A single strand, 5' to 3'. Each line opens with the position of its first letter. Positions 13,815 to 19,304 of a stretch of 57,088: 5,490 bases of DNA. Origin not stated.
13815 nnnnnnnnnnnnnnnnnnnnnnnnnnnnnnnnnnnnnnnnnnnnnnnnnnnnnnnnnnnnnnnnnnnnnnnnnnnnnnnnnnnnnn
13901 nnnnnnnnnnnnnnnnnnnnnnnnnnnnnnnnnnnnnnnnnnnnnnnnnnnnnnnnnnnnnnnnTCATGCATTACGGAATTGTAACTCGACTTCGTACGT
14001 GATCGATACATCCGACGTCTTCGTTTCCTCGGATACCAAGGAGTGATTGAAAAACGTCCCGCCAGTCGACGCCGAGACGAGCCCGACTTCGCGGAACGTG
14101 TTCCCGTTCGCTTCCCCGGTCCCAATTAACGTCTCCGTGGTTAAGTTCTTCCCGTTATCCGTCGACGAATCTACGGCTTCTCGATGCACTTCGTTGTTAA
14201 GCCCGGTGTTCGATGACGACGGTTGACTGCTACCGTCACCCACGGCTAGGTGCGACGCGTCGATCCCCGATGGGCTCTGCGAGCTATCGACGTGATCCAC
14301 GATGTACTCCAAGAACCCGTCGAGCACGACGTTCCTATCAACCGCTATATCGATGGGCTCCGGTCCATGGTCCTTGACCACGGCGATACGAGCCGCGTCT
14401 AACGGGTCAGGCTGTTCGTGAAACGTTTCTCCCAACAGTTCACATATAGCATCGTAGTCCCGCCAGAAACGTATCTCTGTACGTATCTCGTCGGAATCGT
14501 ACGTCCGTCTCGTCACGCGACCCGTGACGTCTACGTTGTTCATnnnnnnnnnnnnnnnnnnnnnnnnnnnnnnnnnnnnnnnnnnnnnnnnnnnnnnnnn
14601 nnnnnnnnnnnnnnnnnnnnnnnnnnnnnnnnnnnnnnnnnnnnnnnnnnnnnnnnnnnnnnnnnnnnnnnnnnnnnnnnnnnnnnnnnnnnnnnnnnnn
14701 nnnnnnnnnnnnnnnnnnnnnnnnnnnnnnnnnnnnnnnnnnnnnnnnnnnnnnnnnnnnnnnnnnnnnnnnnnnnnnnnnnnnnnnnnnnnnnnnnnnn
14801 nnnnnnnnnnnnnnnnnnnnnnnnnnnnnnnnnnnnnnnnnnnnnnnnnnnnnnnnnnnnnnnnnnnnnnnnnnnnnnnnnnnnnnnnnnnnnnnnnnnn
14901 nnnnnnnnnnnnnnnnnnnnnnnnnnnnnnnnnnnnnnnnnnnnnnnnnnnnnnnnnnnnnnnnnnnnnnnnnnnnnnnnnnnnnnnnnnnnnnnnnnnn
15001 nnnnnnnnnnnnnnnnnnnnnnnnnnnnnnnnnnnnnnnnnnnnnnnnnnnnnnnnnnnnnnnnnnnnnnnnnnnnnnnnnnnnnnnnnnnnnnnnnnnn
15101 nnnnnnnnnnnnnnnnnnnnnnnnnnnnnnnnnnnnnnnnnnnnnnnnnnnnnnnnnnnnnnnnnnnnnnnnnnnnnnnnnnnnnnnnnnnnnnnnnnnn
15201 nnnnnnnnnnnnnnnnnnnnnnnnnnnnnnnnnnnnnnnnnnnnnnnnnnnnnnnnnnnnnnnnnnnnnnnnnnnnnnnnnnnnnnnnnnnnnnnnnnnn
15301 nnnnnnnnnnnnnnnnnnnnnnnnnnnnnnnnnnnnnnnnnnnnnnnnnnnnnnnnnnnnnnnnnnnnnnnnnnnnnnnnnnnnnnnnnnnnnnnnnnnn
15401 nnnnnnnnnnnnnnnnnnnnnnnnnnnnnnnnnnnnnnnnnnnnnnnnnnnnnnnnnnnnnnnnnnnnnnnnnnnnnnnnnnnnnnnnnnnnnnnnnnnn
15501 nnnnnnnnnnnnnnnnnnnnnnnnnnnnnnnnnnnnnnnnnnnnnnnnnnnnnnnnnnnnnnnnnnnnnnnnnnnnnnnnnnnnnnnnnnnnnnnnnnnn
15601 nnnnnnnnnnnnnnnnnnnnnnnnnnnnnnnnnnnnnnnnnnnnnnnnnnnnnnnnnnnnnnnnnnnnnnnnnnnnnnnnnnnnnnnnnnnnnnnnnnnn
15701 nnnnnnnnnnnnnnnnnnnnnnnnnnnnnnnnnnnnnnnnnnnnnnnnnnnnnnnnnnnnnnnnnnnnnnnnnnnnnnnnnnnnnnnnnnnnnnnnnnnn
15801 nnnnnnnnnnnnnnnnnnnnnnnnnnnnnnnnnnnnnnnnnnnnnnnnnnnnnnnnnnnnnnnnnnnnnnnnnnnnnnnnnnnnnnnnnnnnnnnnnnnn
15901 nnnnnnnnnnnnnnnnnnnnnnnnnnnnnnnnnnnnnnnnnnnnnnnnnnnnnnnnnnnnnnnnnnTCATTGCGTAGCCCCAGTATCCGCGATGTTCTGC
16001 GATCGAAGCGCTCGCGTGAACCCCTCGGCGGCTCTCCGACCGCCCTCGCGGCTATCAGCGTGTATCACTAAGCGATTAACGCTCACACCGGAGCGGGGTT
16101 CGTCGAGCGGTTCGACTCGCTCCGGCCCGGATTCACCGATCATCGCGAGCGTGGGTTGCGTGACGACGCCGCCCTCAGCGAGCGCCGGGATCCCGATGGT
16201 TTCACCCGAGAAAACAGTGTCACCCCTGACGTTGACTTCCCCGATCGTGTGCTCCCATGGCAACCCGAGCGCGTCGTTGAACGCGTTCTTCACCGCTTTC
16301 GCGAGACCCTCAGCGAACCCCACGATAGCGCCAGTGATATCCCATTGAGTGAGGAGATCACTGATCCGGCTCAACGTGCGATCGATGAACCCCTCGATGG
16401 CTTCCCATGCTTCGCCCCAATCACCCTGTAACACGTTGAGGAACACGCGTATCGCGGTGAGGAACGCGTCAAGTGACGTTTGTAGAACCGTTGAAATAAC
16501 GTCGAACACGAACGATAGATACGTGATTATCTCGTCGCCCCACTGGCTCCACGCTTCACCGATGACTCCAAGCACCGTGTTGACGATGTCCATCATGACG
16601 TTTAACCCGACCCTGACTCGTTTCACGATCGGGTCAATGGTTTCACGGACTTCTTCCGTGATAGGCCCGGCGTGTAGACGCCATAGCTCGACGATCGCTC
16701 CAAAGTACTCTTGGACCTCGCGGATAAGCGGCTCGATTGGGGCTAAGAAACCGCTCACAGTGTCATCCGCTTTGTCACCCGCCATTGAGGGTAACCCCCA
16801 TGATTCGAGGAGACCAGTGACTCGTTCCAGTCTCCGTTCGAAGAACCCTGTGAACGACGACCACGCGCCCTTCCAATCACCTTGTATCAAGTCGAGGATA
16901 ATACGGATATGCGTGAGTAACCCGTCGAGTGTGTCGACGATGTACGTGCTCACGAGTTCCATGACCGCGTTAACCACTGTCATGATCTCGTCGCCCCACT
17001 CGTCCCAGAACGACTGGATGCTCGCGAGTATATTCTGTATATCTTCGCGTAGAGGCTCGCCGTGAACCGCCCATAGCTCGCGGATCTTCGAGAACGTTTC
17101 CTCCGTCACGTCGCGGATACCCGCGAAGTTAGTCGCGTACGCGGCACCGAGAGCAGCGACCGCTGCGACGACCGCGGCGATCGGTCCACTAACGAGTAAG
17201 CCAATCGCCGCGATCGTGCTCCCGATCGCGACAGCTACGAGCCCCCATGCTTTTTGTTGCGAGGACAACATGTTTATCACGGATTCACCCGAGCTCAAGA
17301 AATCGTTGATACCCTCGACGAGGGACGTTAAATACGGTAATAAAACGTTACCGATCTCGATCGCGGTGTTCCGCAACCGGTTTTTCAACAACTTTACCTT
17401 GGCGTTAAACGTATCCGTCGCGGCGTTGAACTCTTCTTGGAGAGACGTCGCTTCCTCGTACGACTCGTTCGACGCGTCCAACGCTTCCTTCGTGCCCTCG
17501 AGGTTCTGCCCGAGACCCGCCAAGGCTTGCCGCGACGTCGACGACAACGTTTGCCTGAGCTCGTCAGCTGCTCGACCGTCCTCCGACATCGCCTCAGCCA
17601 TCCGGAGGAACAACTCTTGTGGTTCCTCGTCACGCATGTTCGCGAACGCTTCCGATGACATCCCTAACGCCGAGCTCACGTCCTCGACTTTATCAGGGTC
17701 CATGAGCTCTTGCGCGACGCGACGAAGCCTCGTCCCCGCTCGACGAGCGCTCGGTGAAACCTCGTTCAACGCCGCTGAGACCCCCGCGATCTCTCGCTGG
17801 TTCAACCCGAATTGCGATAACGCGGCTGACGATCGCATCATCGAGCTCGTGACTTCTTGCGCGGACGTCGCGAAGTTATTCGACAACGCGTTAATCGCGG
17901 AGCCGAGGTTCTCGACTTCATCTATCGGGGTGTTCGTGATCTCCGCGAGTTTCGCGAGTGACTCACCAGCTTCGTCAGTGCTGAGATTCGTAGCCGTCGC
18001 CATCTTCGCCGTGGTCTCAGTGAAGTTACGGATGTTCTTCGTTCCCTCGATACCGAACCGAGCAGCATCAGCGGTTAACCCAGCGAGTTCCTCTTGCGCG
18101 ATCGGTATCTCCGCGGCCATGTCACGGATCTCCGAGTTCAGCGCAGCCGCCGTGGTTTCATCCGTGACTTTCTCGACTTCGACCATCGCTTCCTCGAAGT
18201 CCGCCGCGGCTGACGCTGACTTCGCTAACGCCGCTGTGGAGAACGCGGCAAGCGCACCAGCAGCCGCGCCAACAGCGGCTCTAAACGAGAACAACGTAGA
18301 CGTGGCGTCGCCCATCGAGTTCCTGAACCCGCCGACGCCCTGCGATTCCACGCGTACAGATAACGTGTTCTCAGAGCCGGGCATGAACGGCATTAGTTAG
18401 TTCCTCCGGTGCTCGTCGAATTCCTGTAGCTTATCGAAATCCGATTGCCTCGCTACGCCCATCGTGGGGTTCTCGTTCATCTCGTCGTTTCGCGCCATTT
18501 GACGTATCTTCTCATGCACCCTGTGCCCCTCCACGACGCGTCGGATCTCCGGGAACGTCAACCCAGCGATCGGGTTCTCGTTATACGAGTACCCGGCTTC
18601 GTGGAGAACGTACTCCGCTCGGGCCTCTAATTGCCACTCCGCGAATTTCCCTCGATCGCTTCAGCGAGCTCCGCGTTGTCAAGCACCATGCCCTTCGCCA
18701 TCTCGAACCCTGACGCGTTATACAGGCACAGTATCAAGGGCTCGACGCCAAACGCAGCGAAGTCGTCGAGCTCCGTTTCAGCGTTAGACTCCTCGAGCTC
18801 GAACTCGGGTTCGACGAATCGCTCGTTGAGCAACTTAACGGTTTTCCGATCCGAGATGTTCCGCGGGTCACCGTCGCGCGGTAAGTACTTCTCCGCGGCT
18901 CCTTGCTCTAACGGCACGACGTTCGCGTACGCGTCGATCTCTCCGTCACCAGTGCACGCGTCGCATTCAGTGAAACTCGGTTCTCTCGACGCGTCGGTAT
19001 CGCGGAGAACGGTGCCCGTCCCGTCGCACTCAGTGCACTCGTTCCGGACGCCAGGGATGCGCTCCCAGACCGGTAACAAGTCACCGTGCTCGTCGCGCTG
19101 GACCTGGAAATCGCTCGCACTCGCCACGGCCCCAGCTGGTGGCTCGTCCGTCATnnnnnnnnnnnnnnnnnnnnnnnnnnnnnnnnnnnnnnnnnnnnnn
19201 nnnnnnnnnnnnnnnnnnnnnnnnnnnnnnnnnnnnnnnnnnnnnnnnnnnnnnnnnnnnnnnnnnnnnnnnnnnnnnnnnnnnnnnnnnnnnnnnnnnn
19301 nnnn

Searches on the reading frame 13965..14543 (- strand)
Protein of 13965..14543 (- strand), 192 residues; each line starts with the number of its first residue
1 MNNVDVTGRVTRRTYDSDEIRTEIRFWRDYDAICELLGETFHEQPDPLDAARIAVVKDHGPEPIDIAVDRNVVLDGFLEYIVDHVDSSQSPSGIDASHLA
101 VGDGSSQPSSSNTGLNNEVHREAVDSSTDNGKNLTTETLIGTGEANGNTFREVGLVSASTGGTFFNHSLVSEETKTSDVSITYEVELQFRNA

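Call 90: search_protein_families(library=pfam, proteins=[window:13965-14543:-], max_evalue=0.01)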
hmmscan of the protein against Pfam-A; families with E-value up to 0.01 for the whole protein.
window:13965-14543:- (192 aa): 1 family
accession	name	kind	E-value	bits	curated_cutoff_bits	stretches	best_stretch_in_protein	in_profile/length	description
PF12571.13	Phage_tail_fib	-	1.6e-05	25.4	23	1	94-159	27-96/150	Phage tail-collar fibre protein, N-terminal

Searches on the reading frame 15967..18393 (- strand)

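Call 93: search_protein_families(library=pfam, proteins=[window:15967-18393:-], max_evalue=0.01)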
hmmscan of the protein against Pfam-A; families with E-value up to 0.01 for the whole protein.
window:15967-18393:- (808 aa): 4 families
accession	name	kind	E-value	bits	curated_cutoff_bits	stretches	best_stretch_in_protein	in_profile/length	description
PF10145.14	PhageMin_Tail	-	1.7e-21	77.5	33.2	1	87-273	2-188/201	Phage-related minor tail protein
PF01442.23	Apolipoprotein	-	1.1e-09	38.7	90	1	234-371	44-183/190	Apolipoprotein A1/A4/E domain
PF06791.18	TMP_2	-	7.6e-06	26.2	30.2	1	22-172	58-201/208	Prophage tail length tape measure protein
PF04513.17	Baculo_PEP_C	-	9.4e-06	26.2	38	0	413-501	30-121/140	Baculovirus polyhedron envelope protein, PEP, C terminus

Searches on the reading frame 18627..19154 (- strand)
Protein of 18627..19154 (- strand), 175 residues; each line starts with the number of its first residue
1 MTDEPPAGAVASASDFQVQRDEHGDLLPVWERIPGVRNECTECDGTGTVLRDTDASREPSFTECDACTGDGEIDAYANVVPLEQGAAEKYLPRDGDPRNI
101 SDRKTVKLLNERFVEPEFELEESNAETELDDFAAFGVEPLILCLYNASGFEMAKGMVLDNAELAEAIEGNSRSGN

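Call 90: search_protein_families(library=pfam, proteins=[window:18627-19154:-], max_evalue=0.01)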
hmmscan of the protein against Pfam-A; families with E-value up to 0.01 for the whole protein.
window:18627-19154:- (175 aa): 1 family
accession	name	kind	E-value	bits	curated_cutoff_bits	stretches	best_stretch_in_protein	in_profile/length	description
PF00684.25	DnaJ_CXXCXGXG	-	0.00043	20.9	32.7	1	38-73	16-53/65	DnaJ central domain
